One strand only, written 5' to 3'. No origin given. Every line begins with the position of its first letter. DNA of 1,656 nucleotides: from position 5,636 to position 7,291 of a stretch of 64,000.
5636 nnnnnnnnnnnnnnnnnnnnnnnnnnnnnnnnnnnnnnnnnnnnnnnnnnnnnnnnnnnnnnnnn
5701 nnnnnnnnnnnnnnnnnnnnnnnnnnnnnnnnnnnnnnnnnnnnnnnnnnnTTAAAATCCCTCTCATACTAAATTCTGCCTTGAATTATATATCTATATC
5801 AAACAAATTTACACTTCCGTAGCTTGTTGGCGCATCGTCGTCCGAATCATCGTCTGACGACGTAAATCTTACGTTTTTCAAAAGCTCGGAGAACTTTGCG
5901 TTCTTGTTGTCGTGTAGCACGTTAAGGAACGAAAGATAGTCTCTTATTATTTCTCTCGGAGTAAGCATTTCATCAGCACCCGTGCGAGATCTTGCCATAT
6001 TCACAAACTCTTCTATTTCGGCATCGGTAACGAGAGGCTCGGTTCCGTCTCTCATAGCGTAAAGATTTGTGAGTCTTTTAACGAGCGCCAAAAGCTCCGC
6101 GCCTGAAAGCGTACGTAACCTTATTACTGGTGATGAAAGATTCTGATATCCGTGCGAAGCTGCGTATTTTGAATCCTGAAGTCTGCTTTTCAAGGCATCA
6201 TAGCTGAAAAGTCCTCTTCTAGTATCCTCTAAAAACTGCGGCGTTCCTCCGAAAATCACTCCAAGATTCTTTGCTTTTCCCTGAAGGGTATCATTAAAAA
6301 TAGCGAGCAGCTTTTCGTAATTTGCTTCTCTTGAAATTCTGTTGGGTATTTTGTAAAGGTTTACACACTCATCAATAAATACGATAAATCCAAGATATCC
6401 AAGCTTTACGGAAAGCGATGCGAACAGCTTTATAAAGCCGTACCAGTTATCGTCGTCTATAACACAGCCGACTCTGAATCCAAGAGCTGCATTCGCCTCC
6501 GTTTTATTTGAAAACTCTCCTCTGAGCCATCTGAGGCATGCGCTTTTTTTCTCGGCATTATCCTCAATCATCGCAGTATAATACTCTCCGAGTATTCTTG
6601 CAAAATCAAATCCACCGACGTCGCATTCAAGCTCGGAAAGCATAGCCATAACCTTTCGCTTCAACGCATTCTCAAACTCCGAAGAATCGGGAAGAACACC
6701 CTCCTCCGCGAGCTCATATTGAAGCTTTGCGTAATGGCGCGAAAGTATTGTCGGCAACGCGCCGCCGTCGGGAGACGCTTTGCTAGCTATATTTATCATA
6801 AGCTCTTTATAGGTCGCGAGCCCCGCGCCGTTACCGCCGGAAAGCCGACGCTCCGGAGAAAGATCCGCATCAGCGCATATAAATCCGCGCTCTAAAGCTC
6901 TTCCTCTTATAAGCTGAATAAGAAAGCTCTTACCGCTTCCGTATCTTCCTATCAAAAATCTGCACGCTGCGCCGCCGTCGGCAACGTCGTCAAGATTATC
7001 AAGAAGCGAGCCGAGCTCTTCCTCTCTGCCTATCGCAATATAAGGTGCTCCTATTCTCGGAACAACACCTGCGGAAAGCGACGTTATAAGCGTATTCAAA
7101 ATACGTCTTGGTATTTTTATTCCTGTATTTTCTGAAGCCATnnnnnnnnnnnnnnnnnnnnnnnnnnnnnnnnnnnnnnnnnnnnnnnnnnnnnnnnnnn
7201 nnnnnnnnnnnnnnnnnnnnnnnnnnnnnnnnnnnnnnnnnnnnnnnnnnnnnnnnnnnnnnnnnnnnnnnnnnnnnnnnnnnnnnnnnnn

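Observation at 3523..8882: Stand-alone TerB-N/TerB-C + DUF2791-like ATPase + DEAD/DEAH helicase operon (Shango-like candidate anti-phage system) among core genes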

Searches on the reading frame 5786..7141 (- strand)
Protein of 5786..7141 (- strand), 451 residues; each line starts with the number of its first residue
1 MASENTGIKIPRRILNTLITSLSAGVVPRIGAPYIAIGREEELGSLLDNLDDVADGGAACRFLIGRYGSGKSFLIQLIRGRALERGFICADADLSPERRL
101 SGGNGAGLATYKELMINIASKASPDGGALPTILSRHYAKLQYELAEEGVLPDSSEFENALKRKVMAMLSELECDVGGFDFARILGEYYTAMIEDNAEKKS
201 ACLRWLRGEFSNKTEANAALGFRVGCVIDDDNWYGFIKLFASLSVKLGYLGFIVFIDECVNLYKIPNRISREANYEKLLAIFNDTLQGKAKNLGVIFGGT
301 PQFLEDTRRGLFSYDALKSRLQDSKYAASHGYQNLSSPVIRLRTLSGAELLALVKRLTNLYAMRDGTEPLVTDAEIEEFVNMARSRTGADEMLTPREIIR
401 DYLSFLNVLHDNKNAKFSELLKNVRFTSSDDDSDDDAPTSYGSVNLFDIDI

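Call 3: search_protein_families(library=pfam, proteins=[window:5786-7141:-], max_evalue=0.01)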
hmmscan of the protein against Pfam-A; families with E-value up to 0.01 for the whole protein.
window:5786-7141:- (451 aa): 3 families
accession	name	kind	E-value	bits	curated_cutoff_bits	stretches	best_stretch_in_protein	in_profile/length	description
PF10923.14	BrxC_BrxD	-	9.2e-146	486.4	22.2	1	10-423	1-412/414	BREX system ATP-binding protein BrxC/D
PF13191.12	AAA_16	-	4.1e-07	31.1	32.6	1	37-91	3-57/167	AAA ATPase domain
PF13401.12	AAA_22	-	0.00069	20.4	27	0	57-89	4-38/130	AAA domain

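Call 4: search_protein_families(library=padloc, proteins=[window:5786-7141:-], max_evalue=0.01)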
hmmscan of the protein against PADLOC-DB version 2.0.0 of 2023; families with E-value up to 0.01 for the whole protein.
window:5786-7141:- (451 aa): 2 families
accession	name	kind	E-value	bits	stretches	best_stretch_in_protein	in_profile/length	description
PDLC03959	SngB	-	1.7e-162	539.5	1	8-435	4-429/439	-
PDLC02494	BrxD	-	6.5e-41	138.9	1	13-413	7-402/440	BrxD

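Call 5: search_protein_families(library=ncbifam, proteins=[window:5786-7141:-], max_evalue=0.01)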
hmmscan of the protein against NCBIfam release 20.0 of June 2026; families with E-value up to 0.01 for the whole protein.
window:5786-7141:- (451 aa): 1 family
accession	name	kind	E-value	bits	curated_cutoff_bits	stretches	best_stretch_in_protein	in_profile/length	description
NF033438.1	BREX_BrxD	equivalog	8.4e-41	140.4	350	1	16-411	6-396/423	BREX system ATP-binding protein BrxD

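Call 17: find_encoding_contigs(protein=window:5786-7141:-, flank=10000, max_places=10)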
Protein window:5786-7141:- (451 aa): no gene with exactly this product is on record in the collection.

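Call 26: search_solved_structures(query=window:5786-7141:-, max_evalue=0.01)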
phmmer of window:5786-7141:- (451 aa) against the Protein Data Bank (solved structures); distinct sequences matched with E-value up to 0.01: 0.

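Call 40: search_dna_similar(query=window:5786-7141:-, collection=plasmids, mode=protein, max_rows=25, rows=spread)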
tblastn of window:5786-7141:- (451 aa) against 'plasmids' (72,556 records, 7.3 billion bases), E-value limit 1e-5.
Records with a match: 693; places in all: 699; records where one place covers at least 80% of the query: 689.
Best place of each record, by identity: <60% 693.
By first word of the organism name: Klebsiella 449; Salmonella 144; Escherichia 14; Sulfitobacter 7; Phaeobacter 5; Bradyrhizobium 4; Raoultella 4; Paracoccus 3; Azospirillum 3; Mesorhizobium 3; and 46 more.
By predicted mobility (MOB-suite, as given by PLSDB): conjugative 542; non-mobilizable 107; mobilizable 44.
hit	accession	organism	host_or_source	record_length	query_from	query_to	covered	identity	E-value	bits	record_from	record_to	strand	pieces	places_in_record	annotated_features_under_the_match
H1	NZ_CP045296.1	Paenibacillus cellulositrophicus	cell culture,Thai soil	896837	8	421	92%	49.6%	9e-137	441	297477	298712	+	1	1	ATP-binding protein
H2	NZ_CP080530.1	Mesorhizobium sp. AR02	Oxytropis sp.,Cell culture,root nodule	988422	10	424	92%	39.8%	2e-89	304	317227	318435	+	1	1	ATP-binding protein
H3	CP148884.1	Salmonella enterica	Homo sapiens,single cell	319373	6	424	93%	38.4%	2e-75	309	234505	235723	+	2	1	none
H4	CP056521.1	Klebsiella pneumoniae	culture,Wastewater influent sample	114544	6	424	93%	38.4%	2e-88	301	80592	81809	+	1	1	ATP-binding protein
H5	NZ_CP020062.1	Klebsiella pneumoniae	-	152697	6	424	93%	38.4%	2e-88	301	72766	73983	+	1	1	ATP-binding protein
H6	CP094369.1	Klebsiella pneumoniae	Homo sapiens,Cell culture,intestine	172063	6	424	93%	38.4%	2e-88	301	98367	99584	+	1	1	ATP-binding protein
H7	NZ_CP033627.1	Klebsiella pneumoniae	Homo sapiens,rectal swab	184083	6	424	93%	38.4%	2e-88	301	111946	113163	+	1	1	ATP-binding protein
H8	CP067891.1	Klebsiella pneumoniae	Homo sapiens,urine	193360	6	424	93%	38.4%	2e-88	301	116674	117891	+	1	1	ATP-binding protein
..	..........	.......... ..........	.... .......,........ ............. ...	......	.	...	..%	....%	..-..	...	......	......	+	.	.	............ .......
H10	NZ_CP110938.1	Klebsiella pneumoniae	Homo sapiens,bronchoaspirate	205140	6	424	93%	38.4%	2e-88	301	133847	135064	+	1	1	ATP-binding protein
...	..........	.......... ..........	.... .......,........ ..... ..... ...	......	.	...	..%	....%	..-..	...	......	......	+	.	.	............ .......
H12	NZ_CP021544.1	Klebsiella pneumoniae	-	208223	6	424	93%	38.4%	2e-88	301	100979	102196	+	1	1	ATP-binding protein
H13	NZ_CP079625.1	Klebsiella pneumoniae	Homo sapiens,Endotracheal aspirate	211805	6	424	93%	38.4%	2e-88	301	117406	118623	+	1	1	ATP-binding protein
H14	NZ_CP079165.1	Klebsiella pneumoniae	Homo sapiens,Endotracheal aspirate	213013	6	424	93%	38.4%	2e-88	301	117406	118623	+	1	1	ATP-binding protein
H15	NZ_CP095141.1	Klebsiella pneumoniae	Homo sapiens,Cell culture,Chronic wound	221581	6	424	93%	38.4%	2e-88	301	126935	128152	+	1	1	ATP-binding protein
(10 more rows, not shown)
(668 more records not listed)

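Call 41: get_annotated_region(hit=H1, flank=8000)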
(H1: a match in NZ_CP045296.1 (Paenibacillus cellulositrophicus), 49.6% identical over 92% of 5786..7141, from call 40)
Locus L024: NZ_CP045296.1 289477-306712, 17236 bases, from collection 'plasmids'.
description: Paenibacillus cellulositrophicus strain KACC 16577 plasmid unnamed1, complete sequence
organism: Paenibacillus cellulositrophicus (NCBI taxid 562959)
taxonomy: Bacteria; Bacillota; Bacilli; Bacillales; Paenibacillaceae; Paenibacillus; Paenibacillus cellulositrophicus
host: -; source: cell culture,Thai soil; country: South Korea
typing (MOB-suite, as given by PLSDB): non-mobilizable
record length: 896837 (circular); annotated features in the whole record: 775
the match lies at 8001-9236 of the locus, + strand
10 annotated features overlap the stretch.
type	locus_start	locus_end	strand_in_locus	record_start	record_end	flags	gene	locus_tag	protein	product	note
CDS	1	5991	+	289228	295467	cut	-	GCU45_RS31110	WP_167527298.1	S-layer homology domain-containing protein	-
CDS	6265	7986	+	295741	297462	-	-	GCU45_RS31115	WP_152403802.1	TerB N-terminal domain-containing protein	-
CDS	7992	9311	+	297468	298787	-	-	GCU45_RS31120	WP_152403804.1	ATP-binding protein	-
CDS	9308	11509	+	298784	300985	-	-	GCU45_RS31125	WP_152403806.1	DEAD/DEAH box helicase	-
CDS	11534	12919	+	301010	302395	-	-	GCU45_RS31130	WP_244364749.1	hypothetical protein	-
CDS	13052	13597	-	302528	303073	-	-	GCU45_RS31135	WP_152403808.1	TetR/AcrR family transcriptional regulator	GO:0006355 - regulation of DNA-templated transcription [Evidence IEA]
CDS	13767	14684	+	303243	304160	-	-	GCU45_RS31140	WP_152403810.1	alpha/beta hydrolase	-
CDS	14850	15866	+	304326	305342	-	-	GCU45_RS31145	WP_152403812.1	NAD(P)-dependent oxidoreductase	-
CDS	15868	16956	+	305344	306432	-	-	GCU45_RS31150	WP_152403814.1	dihydrodipicolinate synthase family protein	GO:0009436 - glyoxylate catabolic process [Evidence IEA]; GO:0071704 - organic substance metabolic process [Evidence ...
CDS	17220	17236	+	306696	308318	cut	-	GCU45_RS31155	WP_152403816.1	extracellular solute-binding protein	-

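Call 42: get_annotated_region(hit=H4, flank=8000)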
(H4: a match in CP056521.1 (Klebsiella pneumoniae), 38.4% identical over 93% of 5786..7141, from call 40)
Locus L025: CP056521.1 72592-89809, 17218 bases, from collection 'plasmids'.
description: Klebsiella pneumoniae strain RHBSTW-00441 plasmid pRHBSTW-00441_2, complete sequence
organism: Klebsiella pneumoniae (NCBI taxid 573)
taxonomy: Bacteria; Pseudomonadota; Gammaproteobacteria; Enterobacterales; Enterobacteriaceae; Klebsiella; Klebsiella pneumoniae
host: -; source: culture,Wastewater influent sample; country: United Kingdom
typing (MOB-suite, as given by PLSDB): non-mobilizable; replicon IncFIA
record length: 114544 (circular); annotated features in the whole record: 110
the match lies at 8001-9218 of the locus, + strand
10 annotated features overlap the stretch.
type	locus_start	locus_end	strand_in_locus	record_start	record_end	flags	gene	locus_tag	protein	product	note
CDS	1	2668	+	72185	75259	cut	lacZ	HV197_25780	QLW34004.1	beta-galactosidase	-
CDS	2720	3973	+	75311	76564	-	lacY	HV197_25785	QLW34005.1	lactose permease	-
CDS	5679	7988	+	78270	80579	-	-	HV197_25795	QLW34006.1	TerB N-terminal domain-containing protein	-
CDS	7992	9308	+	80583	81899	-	-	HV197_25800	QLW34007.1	ATP-binding protein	-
CDS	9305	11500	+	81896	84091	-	-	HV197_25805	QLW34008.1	DEAD/DEAH box helicase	-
CDS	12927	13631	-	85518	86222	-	-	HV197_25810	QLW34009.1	IS6-like element IS26 family transposase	-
CDS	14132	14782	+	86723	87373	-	-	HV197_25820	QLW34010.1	SOS response-associated peptidase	-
CDS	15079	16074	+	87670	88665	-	-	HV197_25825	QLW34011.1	hypothetical protein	-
CDS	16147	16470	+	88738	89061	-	-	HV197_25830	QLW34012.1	hypothetical protein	-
CDS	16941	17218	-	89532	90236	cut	-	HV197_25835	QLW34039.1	toll/interleukin-1 receptor domain-containing protein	-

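Call 67: search_dna_similar(query=window:5786-7141:-, collection=phages, mode=protein, max_rows=10)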
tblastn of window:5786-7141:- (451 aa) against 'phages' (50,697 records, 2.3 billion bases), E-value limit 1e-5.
No match.

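Call 87: search_solved_structures(query=A4, max_evalue=1)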
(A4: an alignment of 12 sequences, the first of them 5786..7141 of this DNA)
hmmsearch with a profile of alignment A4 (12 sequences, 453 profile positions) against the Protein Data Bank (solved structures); distinct sequences matched with E-value up to 1: 3.
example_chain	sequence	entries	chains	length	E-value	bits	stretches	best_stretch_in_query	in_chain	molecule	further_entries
9o9x_A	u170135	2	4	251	0.01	17.8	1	37-82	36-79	ABC transporter ATP-binding protein YtrE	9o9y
9y6s_9U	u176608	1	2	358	0.03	16.3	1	349-439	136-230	DUF4200 domain-containing protein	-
7zhf_A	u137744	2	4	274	0.76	11.7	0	48-96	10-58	GTPase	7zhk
